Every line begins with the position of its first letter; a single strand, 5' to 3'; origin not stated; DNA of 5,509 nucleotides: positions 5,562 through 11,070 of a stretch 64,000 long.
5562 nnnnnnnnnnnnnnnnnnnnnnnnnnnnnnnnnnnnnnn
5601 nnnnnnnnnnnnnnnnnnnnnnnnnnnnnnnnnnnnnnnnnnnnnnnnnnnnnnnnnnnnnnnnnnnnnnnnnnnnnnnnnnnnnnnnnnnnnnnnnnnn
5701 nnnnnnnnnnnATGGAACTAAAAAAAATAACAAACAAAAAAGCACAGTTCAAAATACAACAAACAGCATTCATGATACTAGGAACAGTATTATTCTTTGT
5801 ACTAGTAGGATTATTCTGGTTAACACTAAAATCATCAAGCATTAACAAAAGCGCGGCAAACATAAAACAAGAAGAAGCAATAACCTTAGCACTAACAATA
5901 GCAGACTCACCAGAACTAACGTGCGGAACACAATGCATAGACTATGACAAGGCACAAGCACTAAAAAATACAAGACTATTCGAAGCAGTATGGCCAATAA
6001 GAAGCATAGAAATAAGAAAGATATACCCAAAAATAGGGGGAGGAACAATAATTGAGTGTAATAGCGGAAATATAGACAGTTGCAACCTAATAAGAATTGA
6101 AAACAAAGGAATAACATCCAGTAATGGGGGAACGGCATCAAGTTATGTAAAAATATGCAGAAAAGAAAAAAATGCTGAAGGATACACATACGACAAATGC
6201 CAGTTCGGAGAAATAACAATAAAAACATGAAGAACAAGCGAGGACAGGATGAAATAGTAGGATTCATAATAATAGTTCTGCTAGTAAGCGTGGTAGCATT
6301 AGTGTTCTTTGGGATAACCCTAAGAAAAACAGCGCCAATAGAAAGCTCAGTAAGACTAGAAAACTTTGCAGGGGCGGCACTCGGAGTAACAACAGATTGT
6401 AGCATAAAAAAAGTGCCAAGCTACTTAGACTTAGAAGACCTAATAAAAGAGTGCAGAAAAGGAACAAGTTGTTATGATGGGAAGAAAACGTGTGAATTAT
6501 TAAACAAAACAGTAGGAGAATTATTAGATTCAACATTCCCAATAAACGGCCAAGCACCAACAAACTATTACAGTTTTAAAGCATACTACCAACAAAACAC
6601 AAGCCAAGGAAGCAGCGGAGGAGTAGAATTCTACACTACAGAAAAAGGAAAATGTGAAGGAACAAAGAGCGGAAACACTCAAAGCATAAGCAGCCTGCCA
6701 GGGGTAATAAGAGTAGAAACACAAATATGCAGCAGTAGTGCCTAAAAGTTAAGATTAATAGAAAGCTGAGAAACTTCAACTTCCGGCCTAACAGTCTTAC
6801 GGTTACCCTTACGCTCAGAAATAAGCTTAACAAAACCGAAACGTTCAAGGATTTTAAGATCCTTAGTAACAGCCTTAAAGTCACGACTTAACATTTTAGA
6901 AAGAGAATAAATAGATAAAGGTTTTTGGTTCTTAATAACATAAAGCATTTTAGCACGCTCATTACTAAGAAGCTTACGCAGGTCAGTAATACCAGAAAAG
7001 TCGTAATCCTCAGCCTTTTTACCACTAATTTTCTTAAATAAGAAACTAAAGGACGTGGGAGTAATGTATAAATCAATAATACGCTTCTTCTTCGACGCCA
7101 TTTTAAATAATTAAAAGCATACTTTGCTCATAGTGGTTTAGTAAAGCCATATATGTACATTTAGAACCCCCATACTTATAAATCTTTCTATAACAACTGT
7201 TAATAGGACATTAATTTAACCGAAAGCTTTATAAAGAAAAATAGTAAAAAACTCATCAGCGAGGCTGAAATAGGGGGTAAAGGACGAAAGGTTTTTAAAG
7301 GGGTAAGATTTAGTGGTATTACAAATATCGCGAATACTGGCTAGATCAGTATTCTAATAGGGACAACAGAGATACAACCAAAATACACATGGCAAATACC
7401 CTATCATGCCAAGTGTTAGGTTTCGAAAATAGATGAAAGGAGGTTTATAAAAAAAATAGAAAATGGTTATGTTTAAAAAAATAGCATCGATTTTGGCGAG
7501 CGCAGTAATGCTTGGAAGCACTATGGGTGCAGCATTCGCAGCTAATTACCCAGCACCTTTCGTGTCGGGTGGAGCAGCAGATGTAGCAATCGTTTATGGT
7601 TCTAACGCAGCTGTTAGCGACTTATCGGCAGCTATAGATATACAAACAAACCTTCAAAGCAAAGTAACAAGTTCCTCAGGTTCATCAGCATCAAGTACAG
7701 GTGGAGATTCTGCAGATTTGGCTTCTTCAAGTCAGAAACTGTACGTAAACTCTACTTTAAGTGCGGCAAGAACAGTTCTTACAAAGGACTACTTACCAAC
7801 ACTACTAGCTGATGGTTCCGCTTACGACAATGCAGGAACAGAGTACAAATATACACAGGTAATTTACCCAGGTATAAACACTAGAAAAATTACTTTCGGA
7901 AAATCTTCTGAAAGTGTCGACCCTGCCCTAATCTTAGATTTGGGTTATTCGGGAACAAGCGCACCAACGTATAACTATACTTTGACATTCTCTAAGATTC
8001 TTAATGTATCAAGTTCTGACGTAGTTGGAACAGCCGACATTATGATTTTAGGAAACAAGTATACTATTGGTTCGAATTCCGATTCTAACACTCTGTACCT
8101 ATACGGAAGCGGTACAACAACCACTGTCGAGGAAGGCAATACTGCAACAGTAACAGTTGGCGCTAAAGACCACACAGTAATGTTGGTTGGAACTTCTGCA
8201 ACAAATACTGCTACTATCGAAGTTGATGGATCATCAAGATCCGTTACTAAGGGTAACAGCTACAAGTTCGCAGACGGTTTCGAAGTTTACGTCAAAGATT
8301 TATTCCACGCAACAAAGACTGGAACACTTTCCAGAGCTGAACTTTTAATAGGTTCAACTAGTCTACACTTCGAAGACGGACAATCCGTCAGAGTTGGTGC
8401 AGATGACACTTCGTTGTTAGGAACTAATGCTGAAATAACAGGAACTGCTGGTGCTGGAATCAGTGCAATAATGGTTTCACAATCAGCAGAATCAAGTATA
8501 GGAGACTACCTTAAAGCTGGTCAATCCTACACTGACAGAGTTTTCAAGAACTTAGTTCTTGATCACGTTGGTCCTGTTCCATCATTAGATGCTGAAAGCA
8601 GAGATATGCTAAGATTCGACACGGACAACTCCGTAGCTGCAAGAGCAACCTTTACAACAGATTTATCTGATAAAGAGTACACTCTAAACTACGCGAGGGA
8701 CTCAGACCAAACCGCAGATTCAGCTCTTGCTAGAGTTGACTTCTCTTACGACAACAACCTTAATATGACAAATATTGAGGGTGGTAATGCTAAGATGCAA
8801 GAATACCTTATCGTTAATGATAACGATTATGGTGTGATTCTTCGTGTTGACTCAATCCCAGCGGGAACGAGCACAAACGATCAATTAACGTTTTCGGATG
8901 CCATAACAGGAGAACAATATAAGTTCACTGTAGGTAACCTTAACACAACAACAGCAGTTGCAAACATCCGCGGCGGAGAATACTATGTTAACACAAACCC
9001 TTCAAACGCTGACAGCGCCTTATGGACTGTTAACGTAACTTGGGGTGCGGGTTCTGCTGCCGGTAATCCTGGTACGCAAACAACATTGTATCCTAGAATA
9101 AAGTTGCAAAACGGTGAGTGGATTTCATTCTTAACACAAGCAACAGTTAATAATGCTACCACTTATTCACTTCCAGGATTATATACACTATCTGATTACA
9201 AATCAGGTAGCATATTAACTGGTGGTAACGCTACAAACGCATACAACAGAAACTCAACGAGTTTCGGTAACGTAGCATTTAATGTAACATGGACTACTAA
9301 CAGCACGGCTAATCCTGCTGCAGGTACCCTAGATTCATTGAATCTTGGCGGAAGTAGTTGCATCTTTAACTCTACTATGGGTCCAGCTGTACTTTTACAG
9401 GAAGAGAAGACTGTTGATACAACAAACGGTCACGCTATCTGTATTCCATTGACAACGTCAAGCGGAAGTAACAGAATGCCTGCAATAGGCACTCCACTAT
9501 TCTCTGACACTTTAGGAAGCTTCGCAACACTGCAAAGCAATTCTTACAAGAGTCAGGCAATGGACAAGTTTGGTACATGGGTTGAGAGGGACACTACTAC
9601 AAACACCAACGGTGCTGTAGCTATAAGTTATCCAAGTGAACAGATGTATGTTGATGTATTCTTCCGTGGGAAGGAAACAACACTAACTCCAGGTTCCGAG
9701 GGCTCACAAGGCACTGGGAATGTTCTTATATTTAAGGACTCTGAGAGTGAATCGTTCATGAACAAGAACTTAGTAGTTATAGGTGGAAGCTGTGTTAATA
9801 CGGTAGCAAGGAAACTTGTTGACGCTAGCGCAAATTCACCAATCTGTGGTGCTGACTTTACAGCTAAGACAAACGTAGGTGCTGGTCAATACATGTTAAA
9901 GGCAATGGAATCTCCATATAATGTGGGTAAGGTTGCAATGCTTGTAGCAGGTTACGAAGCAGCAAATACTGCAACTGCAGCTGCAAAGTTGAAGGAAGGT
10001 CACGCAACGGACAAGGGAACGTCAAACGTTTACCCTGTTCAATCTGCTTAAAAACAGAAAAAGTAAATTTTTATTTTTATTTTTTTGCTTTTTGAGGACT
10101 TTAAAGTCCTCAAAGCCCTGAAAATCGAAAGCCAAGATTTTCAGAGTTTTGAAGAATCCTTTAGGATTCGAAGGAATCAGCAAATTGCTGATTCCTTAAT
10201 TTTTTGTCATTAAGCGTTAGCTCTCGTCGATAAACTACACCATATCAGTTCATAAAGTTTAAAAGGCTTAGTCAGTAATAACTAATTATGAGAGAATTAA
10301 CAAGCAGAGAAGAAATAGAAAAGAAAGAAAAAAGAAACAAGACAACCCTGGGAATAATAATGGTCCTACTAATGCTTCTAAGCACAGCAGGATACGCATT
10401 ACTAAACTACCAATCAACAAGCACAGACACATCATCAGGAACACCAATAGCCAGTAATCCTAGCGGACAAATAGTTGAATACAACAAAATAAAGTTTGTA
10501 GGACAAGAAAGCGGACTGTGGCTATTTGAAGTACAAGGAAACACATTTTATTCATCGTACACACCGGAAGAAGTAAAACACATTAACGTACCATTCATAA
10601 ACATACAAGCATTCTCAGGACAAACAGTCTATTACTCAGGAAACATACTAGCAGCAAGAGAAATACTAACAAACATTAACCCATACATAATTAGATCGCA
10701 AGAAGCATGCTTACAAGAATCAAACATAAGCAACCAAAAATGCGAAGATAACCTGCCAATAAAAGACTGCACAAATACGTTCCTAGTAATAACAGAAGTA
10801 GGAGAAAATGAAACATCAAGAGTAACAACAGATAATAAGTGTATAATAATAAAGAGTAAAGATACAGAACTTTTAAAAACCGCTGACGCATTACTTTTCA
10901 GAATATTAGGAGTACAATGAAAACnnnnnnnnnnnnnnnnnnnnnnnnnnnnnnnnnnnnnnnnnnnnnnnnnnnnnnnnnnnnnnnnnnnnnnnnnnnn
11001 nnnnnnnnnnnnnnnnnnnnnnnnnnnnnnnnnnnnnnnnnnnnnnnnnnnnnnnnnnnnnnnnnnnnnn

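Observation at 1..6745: Locus of at least five class III (type IV pilin-like) signal-peptide proteins plus a giant Cys-rich surface protein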

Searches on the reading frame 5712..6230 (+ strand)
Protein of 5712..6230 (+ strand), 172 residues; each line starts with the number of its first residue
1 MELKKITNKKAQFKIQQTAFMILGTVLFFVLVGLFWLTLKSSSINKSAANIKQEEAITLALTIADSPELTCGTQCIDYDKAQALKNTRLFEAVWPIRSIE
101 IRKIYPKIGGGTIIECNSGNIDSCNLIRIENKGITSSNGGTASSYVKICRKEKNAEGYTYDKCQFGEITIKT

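Call 6: search_protein_families(library=pfam, proteins=[window:5712-6230:+], max_evalue=1)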
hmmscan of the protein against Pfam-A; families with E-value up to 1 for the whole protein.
window:5712-6230:+ (172 aa): 3 families
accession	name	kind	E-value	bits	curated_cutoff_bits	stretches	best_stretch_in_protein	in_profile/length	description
PF06667.17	PspB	-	0.013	16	25.6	1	20-63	4-47/73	Phage shock protein B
PF13567.11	DUF4131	-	0.19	11.8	31.6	1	15-70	27-80/165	Domain of unknown function (DUF4131)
PF15664.10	TMEM252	-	0.22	11.6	27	1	18-90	14-91/139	Transmembrane protein 252 family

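Call 12: search_protein_families(library=ncbifam, proteins=[window:5712-6230:+], max_evalue=1)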
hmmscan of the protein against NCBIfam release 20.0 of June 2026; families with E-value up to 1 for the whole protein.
window:5712-6230:+ (172 aa): 3 families
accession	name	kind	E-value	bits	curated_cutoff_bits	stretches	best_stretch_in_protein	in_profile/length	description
TIGR02976.1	phageshock_pspB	equivalog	0.012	15.8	51.7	1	19-60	4-45/75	envelope stress response membrane protein PspB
NF008298.1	PRK11086.1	subfamily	0.029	12.8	520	1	10-74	1-63/529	DcuS/MalK family sensor histidine kinase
NF006993.0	PRK09458.1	equivalog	0.033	14.6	90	1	18-65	3-50/75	envelope stress response membrane protein PspB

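Call 78: search_solved_structures(query=A5, max_evalue=10)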
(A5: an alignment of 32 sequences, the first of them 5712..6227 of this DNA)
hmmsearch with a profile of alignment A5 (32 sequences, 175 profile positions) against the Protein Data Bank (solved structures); distinct sequences matched with E-value up to 10: 1.
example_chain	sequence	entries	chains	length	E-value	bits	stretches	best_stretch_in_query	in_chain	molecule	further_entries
8v00_D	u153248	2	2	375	0.53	13.1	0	19-54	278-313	Odorant receptor OR10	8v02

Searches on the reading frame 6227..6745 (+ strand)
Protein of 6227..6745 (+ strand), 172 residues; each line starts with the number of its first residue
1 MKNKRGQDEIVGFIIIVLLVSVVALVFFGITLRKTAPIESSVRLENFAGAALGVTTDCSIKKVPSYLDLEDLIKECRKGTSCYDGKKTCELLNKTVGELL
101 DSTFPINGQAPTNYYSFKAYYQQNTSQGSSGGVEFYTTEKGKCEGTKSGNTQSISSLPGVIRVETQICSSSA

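Call 6: search_protein_families(library=pfam, proteins=[window:6227-6745:+], max_evalue=1)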
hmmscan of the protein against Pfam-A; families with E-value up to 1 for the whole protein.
window:6227-6745:+ (172 aa): 0 families

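Call 12: search_protein_families(library=ncbifam, proteins=[window:6227-6745:+], max_evalue=1)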
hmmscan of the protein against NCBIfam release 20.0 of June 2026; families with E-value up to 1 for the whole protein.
window:6227-6745:+ (172 aa): 0 families

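Call 76: search_solved_structures(query=A3, max_evalue=10)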
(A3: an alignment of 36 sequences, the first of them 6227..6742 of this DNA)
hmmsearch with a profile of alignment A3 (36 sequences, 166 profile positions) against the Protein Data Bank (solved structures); distinct sequences matched with E-value up to 10: 15.
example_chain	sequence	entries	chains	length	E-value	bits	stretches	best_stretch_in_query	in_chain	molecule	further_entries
8qag_A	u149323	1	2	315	0.0063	19.7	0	13-50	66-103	sc-CC-6-95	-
7wsg_A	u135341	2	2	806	0.88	12.7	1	12-43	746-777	Angiotensin-converting enzyme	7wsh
8xz8_A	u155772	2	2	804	1.1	12.4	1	11-43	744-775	Angiotensin-converting enzyme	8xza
8y32_A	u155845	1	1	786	1.1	12.4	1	11-43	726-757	Angiotensin-converting enzyme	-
3urz_A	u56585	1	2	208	1.5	12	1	39-137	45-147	Uncharacterized protein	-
7dqa_A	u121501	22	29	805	1.9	11.6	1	12-41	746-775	Angiotensin-converting enzyme 2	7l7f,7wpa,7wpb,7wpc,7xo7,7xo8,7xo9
9kxt_B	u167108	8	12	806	1.9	11.6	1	12-41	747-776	Angiotensin-converting enzyme 2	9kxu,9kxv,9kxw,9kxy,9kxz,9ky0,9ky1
9va1_C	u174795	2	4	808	1.9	11.6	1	12-41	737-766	Angiotensin-converting enzyme 2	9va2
8p2w_A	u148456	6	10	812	2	11.6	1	12-41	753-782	Processed angiotensin-converting enzyme 2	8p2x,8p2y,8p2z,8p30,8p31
6m17_B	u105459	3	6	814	2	11.6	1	12-41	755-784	Angiotensin-converting enzyme 2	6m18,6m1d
8wm3_B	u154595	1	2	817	2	11.6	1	12-41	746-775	Angiotensin-converting enzyme 2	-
8wby_B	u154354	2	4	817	2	11.6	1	12-41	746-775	Angiotensin-converting enzyme 2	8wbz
7dwx_B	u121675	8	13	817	2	11.6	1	12-41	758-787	Angiotensin-converting enzyme 2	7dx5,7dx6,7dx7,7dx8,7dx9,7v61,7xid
7y75_A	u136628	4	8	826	2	11.5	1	12-41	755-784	Angiotensin-converting enzyme 2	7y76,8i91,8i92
7xo4_D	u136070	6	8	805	2.8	11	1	11-44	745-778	Angiotensin-converting enzyme 2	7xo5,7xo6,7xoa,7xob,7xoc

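Call 98: search_protein_representatives(protein=window:6227-6742:+)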
Query: 172 residues. Proteins with E-value up to 0.001 (for the whole library): 834; up to 1e-10: 576; up to 1e-30: 2. The best 150 are listed.
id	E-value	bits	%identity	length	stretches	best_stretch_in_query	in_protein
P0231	2.1e-62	225.9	59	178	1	2-170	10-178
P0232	1.3e-43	164.9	56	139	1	32-170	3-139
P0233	6.2e-30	120.3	37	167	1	4-169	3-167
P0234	8.6e-30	119.9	39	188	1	4-169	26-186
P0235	1.7e-27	112.4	38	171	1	1-168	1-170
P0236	3.3e-27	111.5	35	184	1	4-171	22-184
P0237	4.1e-27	111.2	41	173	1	3-169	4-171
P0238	2.0e-26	108.9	35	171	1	4-168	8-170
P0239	2.5e-26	108.6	38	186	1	2-148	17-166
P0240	3.9e-26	108.0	37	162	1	1-169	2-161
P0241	2.3e-25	105.5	38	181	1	4-168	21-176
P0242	2.9e-25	105.2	39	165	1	1-170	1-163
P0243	3.5e-25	104.9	35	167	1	3-169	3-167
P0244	4.0e-25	104.7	38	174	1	3-169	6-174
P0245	4.8e-25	104.4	39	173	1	4-168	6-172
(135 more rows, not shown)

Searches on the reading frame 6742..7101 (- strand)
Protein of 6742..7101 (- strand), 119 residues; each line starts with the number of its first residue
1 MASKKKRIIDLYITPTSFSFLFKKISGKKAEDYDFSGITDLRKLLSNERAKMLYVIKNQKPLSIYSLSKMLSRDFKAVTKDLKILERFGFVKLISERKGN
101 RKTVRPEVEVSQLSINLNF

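Call 6: search_protein_families(library=pfam, proteins=[window:6742-7101:-], max_evalue=1)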
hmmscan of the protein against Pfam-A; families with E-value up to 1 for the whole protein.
window:6742-7101:- (119 aa): 7 families
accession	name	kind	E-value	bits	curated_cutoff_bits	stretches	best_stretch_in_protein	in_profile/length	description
PF25212.1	HVO_A0114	-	3.4e-15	56.1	27.6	1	33-103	8-76/84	HVO_A0114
PF08279.18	HTH_11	-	7e-06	26.3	25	1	50-99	3-53/55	HTH domain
PF01047.28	MarR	-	0.00014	22.1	24.6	1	45-92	1-48/59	MarR family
PF11861.13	DUF3381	-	0.05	13.8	25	1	68-108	56-96/163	Ribosomal RNA methyltransferase Spb1, DUF3381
PF06977.17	SdiA-regulated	-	0.076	12.6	21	1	48-102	128-182/249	SdiA-regulated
PF01022.26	HTH_5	-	0.1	12.9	22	1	49-92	4-46/47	Bacterial regulatory protein, arsR family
PF05517.18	p25-alpha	-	0.13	13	22.6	1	5-79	31-101/153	p25-alpha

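Call 90: search_protein_families(library=ncbifam, proteins=[window:6742-7101:-], max_evalue=0.1)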
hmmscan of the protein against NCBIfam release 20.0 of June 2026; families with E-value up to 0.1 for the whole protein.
window:6742-7101:- (119 aa): 4 families
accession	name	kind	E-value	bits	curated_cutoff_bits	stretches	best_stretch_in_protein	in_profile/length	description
NF033788.1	HTH_metalloreg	subfamily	0.00025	20.8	55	1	44-102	8-64/77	metalloregulator ArsR/SmtB family transcription factor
NF053602.1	Phr_regulator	exception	0.0014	18.3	320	1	41-94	5-58/191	heat shock transcription regulator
TIGR01884.1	cas_HTH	subfamily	0.0029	17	60.2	1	44-103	139-197/202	CRISPR-associated CARF protein Csa3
NF040939.2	trans_reg_lrs14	equivalog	0.022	14.8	90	1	46-107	20-80/103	Lrs14 family HTH-type transcriptional regulator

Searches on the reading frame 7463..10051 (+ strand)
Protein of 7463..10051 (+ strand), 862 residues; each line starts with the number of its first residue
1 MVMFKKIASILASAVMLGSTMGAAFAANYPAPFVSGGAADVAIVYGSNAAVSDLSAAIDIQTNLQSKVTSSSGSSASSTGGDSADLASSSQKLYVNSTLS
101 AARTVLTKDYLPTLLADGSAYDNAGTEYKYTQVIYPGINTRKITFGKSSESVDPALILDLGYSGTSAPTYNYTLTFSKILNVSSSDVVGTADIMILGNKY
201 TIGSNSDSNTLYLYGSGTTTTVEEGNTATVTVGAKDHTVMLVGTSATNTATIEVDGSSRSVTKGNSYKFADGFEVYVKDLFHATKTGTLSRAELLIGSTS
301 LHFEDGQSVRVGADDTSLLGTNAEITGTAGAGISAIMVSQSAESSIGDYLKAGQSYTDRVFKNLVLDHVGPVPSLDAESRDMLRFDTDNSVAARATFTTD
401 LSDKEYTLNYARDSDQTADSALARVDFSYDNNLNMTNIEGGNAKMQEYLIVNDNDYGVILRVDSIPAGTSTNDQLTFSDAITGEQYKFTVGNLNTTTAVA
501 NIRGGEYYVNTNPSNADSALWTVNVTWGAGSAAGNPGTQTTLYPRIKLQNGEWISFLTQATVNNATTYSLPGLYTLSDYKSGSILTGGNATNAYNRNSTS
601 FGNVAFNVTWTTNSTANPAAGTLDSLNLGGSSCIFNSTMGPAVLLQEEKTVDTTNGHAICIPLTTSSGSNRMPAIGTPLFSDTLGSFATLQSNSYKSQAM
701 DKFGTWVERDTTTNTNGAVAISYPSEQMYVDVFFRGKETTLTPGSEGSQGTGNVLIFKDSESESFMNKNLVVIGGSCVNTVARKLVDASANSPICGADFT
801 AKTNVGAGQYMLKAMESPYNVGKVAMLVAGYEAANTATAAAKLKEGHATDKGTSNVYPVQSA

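Call 6: search_protein_families(library=pfam, proteins=[window:7463-10051:+], max_evalue=1)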
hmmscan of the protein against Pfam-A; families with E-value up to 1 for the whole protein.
window:7463-10051:+ (862 aa): 1 family
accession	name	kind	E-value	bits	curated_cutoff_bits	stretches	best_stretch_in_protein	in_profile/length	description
PF05124.17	S_layer_C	-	1.7e-13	51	23.9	1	28-843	4-173/177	S-layer like family, outer domain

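Call 90: search_protein_families(library=ncbifam, proteins=[window:7463-10051:+], max_evalue=0.1)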
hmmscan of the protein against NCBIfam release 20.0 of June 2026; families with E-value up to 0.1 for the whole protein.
window:7463-10051:+ (862 aa): 1 family
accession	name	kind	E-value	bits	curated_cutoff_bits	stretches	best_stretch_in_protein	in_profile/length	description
TIGR01564.1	S_layer_MJ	subfamily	0.0058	15.3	25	1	766-843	502-567/571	S-layer protein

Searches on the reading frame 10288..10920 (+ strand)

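Call 13: search_protein_families(library=pfam, proteins=[window:10288-10920:+], max_evalue=0.1)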
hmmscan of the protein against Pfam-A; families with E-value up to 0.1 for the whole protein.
window:10288-10920:+ (210 aa): 0 families

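Call 90: search_protein_families(library=ncbifam, proteins=[window:10288-10920:+], max_evalue=0.1)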
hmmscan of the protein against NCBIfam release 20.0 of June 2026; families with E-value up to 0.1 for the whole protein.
window:10288-10920:+ (210 aa): 1 family
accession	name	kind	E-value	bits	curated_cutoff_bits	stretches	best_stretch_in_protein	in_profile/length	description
NF047708.1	LIC20153_fam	subfamily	0.011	15.5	120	0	12-74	11-70/164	LIC20153 family lipoprotein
